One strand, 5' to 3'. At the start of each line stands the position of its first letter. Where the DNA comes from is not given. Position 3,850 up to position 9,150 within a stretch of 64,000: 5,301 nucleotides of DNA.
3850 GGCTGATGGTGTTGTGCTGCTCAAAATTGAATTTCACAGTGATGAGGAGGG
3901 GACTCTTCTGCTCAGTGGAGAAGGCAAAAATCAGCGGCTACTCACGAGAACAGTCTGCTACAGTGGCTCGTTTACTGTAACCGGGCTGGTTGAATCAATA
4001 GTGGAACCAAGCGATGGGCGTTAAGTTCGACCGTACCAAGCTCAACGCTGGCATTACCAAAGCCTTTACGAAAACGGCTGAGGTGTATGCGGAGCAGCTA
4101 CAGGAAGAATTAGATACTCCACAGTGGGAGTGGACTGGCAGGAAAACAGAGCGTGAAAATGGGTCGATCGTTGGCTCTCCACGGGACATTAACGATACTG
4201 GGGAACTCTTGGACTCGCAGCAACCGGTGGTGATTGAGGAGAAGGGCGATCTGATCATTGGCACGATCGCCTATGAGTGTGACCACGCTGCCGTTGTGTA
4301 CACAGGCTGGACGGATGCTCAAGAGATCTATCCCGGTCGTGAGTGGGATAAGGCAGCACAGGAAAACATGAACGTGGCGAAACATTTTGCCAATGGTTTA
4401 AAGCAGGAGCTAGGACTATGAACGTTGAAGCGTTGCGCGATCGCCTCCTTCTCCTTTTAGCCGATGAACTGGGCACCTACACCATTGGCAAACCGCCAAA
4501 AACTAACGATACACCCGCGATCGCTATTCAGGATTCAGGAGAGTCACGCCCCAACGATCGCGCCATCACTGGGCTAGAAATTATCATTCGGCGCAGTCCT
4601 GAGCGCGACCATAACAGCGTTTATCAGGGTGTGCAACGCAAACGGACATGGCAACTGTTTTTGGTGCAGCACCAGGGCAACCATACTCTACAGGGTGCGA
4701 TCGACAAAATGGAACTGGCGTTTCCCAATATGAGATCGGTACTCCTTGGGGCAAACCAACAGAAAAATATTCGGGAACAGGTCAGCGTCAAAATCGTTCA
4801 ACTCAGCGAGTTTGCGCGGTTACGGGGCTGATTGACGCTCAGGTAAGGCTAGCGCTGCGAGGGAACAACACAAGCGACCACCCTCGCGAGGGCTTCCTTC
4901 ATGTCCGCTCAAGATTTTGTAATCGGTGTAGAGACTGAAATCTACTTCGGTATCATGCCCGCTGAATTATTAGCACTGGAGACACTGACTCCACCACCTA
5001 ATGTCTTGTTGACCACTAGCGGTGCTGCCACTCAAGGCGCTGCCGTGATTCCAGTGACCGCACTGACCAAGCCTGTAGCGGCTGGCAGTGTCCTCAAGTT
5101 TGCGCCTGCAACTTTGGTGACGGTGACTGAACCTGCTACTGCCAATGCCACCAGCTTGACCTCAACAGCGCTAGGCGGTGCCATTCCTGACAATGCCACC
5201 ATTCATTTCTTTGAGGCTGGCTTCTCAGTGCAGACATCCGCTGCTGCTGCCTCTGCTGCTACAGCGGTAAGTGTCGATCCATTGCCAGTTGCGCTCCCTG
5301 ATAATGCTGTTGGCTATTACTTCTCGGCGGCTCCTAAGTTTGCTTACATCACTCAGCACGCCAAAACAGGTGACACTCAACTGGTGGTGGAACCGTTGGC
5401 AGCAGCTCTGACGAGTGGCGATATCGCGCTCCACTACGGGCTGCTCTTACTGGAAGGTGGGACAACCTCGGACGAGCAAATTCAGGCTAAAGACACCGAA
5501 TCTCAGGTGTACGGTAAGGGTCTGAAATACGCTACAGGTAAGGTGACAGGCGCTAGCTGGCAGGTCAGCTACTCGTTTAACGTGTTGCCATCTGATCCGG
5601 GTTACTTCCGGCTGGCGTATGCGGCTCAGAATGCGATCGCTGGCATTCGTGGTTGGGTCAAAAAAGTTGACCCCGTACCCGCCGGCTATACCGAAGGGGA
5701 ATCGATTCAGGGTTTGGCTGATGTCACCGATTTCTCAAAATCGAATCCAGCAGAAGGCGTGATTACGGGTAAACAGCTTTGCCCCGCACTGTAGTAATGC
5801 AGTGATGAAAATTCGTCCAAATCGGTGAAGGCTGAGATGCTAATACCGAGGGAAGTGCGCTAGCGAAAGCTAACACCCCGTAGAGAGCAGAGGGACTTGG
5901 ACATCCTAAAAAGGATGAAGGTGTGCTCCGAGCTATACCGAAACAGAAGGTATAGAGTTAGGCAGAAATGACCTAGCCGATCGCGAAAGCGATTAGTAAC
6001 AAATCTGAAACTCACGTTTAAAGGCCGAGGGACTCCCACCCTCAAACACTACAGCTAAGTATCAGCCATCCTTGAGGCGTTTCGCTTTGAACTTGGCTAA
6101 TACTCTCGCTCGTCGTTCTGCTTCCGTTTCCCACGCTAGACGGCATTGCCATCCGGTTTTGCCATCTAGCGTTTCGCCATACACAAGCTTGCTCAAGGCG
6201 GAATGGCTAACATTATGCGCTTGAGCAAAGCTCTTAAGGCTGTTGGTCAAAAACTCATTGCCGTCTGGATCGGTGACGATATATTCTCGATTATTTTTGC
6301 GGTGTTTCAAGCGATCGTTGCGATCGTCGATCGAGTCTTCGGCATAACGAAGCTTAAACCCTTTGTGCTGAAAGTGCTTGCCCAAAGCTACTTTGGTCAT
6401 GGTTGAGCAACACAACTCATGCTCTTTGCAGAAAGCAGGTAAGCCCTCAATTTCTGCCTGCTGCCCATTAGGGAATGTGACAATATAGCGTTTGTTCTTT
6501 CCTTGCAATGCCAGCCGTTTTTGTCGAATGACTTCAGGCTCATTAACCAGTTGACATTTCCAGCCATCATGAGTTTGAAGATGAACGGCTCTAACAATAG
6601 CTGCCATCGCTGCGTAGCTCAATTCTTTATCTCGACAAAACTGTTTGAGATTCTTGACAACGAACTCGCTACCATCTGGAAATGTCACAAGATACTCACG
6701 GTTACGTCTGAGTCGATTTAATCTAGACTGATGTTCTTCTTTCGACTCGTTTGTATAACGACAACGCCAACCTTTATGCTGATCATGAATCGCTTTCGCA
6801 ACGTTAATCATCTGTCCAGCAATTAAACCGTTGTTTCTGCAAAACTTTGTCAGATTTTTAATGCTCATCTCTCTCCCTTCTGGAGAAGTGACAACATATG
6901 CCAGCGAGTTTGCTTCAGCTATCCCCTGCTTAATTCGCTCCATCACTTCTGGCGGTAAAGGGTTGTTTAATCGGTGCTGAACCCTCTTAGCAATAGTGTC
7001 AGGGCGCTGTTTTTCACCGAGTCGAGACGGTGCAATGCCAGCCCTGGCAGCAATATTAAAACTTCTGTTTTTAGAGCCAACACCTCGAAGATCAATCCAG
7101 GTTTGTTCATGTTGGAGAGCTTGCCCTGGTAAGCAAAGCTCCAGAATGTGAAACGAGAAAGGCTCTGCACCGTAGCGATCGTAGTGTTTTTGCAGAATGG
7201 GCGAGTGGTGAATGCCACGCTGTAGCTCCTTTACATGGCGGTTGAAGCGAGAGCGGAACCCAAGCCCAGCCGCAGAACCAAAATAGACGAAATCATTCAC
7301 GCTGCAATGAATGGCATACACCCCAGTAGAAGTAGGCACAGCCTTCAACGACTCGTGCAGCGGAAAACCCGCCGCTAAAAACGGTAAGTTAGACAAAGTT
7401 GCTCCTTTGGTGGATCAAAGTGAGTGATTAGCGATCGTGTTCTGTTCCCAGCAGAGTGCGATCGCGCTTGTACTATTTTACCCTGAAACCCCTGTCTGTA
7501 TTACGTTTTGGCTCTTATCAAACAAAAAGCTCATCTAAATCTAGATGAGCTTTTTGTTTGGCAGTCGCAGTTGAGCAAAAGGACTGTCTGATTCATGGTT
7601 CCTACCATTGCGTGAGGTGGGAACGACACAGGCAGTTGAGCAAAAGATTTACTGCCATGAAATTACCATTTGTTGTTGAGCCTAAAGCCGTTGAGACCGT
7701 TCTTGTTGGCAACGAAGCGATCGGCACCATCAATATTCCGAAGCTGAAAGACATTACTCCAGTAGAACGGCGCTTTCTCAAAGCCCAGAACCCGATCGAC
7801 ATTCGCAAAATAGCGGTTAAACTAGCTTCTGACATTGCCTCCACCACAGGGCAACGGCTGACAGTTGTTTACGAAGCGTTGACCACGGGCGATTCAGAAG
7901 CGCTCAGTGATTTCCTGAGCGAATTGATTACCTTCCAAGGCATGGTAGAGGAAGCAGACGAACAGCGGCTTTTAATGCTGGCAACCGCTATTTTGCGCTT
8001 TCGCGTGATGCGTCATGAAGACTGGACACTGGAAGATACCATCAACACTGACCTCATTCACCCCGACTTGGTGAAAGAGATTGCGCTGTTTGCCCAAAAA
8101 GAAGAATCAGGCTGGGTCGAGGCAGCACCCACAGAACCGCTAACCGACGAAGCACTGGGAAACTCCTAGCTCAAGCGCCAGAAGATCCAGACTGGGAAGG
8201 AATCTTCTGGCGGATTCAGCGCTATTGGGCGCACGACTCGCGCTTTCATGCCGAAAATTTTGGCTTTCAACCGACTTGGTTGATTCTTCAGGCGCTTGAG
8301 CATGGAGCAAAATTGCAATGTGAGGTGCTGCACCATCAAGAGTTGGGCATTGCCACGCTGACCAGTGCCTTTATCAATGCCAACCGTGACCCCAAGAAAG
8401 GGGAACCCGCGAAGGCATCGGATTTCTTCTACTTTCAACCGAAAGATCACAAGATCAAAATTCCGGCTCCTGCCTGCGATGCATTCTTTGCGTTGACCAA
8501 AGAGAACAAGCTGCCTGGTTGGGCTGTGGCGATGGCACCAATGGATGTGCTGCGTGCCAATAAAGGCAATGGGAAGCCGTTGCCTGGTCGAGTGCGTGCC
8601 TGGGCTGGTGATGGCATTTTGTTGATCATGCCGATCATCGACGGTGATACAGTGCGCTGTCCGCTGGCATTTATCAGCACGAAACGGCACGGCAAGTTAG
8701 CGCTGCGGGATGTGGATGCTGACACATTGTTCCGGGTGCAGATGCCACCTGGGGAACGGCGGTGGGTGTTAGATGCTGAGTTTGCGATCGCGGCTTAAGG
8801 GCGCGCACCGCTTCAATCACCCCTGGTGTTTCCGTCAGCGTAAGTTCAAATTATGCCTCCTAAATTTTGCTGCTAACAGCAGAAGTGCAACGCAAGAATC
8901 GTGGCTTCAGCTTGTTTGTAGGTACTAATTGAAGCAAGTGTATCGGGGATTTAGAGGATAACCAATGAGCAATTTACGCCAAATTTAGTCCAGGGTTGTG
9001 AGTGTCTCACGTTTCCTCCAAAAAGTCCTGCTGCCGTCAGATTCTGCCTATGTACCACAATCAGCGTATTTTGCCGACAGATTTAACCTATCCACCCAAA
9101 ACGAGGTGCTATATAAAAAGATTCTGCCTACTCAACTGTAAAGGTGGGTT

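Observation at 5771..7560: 1.7-kb insertion in the 3' end of the major tail gene: group I intron-like element carrying an antisense GIY-YIG homing endonuclease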

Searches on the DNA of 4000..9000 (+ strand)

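Call 6: search_dna_similar(query=window:4000-9000:+, collection=phages, mode=distant, max_rows=20)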
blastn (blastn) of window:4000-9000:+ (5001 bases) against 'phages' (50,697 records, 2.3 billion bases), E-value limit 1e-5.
No match.
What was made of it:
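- Tried and rejected: Nucleotide search of the phage collection with 4000-9000: no match (call 6).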
